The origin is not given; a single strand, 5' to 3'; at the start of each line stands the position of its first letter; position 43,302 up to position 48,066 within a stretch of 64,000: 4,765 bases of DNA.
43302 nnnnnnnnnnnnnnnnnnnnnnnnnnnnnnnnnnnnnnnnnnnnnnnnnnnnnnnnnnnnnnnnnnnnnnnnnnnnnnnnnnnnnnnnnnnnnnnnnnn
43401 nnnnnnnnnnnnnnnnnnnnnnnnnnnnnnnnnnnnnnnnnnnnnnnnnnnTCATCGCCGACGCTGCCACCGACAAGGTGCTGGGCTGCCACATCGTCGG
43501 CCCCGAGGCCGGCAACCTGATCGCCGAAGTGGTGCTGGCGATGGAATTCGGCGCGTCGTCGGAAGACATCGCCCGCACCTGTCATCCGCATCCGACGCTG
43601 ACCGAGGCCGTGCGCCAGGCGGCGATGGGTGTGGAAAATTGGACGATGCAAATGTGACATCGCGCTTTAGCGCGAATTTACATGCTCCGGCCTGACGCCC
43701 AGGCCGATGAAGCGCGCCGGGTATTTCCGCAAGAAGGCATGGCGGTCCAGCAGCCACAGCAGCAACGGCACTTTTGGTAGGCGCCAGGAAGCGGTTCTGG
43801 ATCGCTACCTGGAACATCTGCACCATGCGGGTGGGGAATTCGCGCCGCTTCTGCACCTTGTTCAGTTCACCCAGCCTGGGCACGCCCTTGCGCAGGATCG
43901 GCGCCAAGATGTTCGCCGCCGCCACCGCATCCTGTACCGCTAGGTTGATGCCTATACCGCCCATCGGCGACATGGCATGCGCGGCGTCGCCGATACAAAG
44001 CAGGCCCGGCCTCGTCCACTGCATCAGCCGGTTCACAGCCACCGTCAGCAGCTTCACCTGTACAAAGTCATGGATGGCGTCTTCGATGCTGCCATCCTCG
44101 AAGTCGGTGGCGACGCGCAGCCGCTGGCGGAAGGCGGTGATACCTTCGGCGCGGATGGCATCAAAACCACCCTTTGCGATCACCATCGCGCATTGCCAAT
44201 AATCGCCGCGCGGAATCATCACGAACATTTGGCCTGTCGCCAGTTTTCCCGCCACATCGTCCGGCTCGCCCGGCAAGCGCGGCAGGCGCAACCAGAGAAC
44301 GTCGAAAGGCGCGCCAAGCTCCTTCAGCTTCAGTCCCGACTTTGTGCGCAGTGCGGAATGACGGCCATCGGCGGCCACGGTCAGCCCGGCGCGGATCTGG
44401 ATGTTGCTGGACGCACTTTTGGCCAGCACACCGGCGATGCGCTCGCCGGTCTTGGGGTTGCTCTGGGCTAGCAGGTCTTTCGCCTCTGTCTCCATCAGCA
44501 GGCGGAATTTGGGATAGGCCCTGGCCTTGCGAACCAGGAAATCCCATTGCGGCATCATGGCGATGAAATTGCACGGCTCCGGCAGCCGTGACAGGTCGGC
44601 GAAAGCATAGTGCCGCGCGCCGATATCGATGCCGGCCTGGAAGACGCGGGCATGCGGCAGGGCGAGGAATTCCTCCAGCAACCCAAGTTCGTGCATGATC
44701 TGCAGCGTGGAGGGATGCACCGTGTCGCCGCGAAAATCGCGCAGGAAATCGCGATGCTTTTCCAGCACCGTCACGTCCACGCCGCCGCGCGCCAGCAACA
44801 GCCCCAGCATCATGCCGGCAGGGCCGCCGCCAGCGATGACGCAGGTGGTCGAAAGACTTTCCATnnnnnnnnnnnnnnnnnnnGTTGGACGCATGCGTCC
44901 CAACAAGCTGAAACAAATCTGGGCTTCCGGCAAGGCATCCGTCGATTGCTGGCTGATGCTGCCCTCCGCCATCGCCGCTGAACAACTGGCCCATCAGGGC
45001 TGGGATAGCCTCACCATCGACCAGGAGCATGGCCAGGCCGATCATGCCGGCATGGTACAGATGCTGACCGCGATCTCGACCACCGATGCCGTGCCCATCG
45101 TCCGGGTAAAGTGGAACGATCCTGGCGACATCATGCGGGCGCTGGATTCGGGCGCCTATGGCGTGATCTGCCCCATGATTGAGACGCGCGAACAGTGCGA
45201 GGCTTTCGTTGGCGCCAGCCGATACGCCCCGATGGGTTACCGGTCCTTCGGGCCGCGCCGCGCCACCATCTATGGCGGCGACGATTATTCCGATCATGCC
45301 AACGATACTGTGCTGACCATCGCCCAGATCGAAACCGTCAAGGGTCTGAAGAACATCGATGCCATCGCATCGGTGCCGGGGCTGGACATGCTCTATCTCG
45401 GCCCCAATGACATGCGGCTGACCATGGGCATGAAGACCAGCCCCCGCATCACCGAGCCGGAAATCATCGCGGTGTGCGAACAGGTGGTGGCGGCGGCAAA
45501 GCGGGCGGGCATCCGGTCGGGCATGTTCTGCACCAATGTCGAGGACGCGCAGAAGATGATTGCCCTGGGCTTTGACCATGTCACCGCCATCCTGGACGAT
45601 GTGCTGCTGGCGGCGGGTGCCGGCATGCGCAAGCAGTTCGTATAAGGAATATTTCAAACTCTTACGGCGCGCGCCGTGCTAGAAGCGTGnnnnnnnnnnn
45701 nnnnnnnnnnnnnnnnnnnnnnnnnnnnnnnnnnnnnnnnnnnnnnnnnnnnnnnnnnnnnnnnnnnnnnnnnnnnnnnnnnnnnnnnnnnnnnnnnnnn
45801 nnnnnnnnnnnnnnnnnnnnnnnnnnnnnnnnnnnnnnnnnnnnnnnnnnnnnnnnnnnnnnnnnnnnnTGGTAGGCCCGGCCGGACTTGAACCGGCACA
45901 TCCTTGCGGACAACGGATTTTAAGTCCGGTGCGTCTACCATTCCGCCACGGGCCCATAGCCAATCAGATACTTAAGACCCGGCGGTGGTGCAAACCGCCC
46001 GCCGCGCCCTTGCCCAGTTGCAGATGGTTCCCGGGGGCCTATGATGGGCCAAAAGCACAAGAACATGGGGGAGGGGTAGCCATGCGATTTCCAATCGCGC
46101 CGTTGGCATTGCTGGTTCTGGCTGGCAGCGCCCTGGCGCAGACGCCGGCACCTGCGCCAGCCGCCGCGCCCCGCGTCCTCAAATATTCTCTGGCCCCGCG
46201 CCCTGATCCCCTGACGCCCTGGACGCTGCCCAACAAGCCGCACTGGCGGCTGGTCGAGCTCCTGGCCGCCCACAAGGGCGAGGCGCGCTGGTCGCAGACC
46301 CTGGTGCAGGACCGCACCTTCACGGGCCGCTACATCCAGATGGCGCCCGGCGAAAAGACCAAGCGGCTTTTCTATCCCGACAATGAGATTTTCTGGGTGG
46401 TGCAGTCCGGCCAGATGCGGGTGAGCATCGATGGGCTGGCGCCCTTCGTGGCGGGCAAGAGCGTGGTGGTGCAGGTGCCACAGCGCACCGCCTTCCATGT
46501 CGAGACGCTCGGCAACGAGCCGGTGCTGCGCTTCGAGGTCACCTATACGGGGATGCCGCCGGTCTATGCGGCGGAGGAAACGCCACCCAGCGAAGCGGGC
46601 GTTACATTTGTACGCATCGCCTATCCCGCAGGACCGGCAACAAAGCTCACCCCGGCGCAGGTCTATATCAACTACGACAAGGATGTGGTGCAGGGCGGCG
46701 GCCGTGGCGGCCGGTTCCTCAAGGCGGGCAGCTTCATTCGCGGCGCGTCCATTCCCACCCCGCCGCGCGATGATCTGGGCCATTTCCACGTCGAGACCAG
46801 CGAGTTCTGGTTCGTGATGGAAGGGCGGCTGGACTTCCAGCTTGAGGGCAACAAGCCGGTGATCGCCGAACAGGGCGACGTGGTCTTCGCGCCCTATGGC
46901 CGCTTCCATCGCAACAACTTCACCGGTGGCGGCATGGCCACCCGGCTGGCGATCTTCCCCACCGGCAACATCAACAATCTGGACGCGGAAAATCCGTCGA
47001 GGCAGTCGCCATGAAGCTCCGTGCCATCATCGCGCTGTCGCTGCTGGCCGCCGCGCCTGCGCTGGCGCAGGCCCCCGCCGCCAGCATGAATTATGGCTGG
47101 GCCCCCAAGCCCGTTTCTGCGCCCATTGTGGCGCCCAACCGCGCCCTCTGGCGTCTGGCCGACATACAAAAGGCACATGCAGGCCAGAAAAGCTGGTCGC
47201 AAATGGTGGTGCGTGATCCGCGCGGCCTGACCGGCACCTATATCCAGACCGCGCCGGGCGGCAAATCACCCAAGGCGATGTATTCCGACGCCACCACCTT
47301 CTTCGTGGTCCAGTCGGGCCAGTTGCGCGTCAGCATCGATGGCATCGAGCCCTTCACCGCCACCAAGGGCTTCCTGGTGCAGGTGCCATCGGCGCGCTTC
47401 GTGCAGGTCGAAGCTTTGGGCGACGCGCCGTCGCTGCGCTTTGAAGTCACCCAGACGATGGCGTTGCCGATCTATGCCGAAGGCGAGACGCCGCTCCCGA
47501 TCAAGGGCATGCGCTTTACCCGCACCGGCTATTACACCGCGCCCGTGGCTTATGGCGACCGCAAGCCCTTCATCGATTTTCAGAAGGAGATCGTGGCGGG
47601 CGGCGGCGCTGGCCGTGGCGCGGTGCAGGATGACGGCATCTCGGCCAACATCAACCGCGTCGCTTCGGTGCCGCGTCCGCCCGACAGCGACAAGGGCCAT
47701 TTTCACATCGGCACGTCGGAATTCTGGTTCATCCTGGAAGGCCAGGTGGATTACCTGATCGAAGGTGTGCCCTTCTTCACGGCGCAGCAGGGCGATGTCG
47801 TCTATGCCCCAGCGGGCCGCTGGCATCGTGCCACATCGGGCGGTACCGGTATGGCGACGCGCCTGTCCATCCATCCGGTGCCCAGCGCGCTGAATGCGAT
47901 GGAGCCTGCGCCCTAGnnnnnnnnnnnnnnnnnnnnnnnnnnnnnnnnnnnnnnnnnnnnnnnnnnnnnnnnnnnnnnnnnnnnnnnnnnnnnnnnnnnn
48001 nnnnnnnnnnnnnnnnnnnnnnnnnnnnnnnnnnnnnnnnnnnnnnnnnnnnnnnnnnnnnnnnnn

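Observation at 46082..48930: Cluster of three paralogous secreted bicupins with one metal-binding and one metal-free barrel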

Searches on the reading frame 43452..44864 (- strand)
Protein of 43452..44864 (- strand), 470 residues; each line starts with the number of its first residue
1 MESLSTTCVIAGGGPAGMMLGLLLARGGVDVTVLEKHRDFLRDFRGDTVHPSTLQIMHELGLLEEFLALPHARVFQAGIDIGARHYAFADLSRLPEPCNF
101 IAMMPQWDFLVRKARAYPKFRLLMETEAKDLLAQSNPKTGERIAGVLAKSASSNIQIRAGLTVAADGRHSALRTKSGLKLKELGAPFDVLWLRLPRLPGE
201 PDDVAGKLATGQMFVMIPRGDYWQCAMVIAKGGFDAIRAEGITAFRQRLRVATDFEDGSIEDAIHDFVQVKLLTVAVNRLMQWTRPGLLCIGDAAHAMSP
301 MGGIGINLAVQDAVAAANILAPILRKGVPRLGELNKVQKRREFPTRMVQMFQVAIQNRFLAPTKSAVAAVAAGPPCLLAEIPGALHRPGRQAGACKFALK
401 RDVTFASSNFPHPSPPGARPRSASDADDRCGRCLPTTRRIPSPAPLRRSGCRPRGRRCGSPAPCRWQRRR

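Call 14: search_protein_families(library=pfam, proteins=[window:43452-44864:-], max_evalue=0.001)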
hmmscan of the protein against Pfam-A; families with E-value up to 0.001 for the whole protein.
window:43452-44864:- (470 aa): 4 families
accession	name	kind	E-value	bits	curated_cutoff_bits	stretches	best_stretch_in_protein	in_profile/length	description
PF01494.25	FAD_binding_3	-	5.2e-49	167.8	22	1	6-349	2-347/349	FAD binding domain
PF03486.20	HI0933_like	-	6.2e-05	23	50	0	8-44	3-39/244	HI0933-like protein Rossmann domain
PF00890.30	FAD_binding_2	-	0.0002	21.2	20.4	0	9-37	3-31/414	FAD binding domain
PF13450.12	NAD_binding_8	-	0.00031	21.4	21.9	1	10-40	1-31/68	NAD(P)-binding Rossmann-like domain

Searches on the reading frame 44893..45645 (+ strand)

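Call 14: search_protein_families(library=pfam, proteins=[window:44893-45645:+], max_evalue=0.001)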
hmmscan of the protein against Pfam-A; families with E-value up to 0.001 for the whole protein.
window:44893-45645:+ (250 aa): 1 family
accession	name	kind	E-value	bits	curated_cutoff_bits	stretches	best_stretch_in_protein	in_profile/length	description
PF03328.21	HpcH_HpaI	-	1.9e-35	122.6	25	1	19-229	4-208/221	HpcH/HpaI aldolase/citrate lyase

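Call 77: search_protein_families(library=ncbifam, proteins=[window:44893-45642:+], max_evalue=0.00001)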
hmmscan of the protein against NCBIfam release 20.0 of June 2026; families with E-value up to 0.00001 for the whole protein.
window:44893-45642:+ (250 aa): 4 families
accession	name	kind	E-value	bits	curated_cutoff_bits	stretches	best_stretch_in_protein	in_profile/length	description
TIGR02311.1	HpaI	equivalog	2e-46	158.5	368.8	1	4-243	1-241/249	4-hydroxy-2-oxoheptanedioate aldolase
NF007849.0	PRK10558.1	equivalog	3e-44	151.3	393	1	2-238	6-242/256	2-dehydro-3-deoxyglucarate aldolase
TIGR03239.1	GarL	equivalog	2.9e-42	145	406.75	1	4-240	1-237/249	2-dehydro-3-deoxyglucarate aldolase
NF007521.0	PRK10128.1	equivalog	2.5e-30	105.9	441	1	4-240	7-244/267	2-keto-3-deoxy-L-rhamnonate aldolase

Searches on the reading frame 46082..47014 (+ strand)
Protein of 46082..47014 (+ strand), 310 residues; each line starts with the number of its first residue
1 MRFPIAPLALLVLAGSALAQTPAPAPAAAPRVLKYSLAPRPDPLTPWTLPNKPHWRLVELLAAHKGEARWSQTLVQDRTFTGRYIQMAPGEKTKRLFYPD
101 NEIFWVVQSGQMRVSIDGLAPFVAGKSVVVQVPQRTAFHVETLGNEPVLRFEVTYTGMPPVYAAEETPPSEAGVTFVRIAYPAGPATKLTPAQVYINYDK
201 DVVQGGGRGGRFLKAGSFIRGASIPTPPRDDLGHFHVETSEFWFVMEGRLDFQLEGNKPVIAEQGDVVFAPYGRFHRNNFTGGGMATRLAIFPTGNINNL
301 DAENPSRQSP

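Call 3: search_protein_families(library=pfam, proteins=[window:46082-47014:+], max_evalue=1)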
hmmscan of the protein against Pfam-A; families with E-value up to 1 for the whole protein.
window:46082-47014:+ (310 aa): 7 families
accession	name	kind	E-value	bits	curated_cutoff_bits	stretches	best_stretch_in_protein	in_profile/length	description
PF07883.17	Cupin_2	-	8.2e-14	51.5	27.2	2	234-286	14-64/70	Cupin domain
PF05899.18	Cupin_3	-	2e-05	24.7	23.5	1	237-273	23-59/74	EutQ-like cupin domain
PF01050.24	MannoseP_isomer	-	0.0014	19.3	23.6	0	235-279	45-88/116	Mannose-6-phosphate isomerase C-terminal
PF06249.18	EutQ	-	0.0014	18.9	21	1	239-273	95-128/152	Ethanolamine utilisation protein EutQ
PF11699.14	CENP-C_C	-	0.0015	19.2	29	1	79-147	11-78/85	Mif2/CENP-C like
PF12852.13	Cupin_6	-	0.0096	16.1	26.7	1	240-277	35-73/183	Cupin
PF12973.13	Cupin_7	-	0.099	12.9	27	0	234-280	49-90/105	ChrR Cupin-like domain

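Call 4: search_protein_families(library=ncbifam, proteins=[window:46082-47014:+], max_evalue=1)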
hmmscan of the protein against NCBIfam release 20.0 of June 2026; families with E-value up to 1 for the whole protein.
window:46082-47014:+ (310 aa): 2 families
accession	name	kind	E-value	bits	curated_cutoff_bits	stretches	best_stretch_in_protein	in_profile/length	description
TIGR01479.1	GMP_PMI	equivalog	0.0094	14.8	372.95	0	72-153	367-447/467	mannose-1-phosphate guanylyltransferase/mannose-6-phosphate isomerase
NF007633.0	PRK10296.1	equivalog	0.053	13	264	1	239-282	44-86/280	transcriptional regulator ChbR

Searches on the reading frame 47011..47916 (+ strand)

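Call 3: search_protein_families(library=pfam, proteins=[window:47011-47916:+], max_evalue=1)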
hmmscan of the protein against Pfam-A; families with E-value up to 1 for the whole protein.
window:47011-47916:+ (301 aa): 8 families
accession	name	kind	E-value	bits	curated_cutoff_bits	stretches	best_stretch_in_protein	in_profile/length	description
PF07883.17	Cupin_2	-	1.5e-15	57.1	27.2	2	226-283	10-65/70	Cupin domain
PF11699.14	CENP-C_C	-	0.00011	22.9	29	1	83-133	23-71/85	Mif2/CENP-C like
PF05899.18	Cupin_3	-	0.00012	22.1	23.5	1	232-271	22-61/74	EutQ-like cupin domain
PF12973.13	Cupin_7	-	0.0027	17.9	27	1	228-276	47-89/105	ChrR Cupin-like domain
PF02311.25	AraC_binding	-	0.012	15.8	21.1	1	230-294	19-81/135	AraC-like ligand binding domain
PF08007.18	JmjC_2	-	0.028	14.4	22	1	258-287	90-119/127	JmjC domain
PF00190.28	Cupin_1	-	0.047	13.7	22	0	230-276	49-101/151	Cupin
PF13621.12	Cupin_8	-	0.29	11.5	27.4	1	259-277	217-235/252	Cupin-like domain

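Call 4: search_protein_families(library=ncbifam, proteins=[window:47011-47916:+], max_evalue=1)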
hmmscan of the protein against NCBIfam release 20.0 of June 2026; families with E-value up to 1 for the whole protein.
window:47011-47916:+ (301 aa): 2 families
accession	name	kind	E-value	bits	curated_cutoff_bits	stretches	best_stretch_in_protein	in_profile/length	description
NF049978.1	AminoSalDhMabB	equivalog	0.0008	18.9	650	1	234-287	268-319/351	5-aminosalicylate 1,2-dioxygenase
TIGR02272.1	gentisate_1_2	equivalog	0.0024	16.9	442.1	1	75-139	252-315/336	gentisate 1,2-dioxygenase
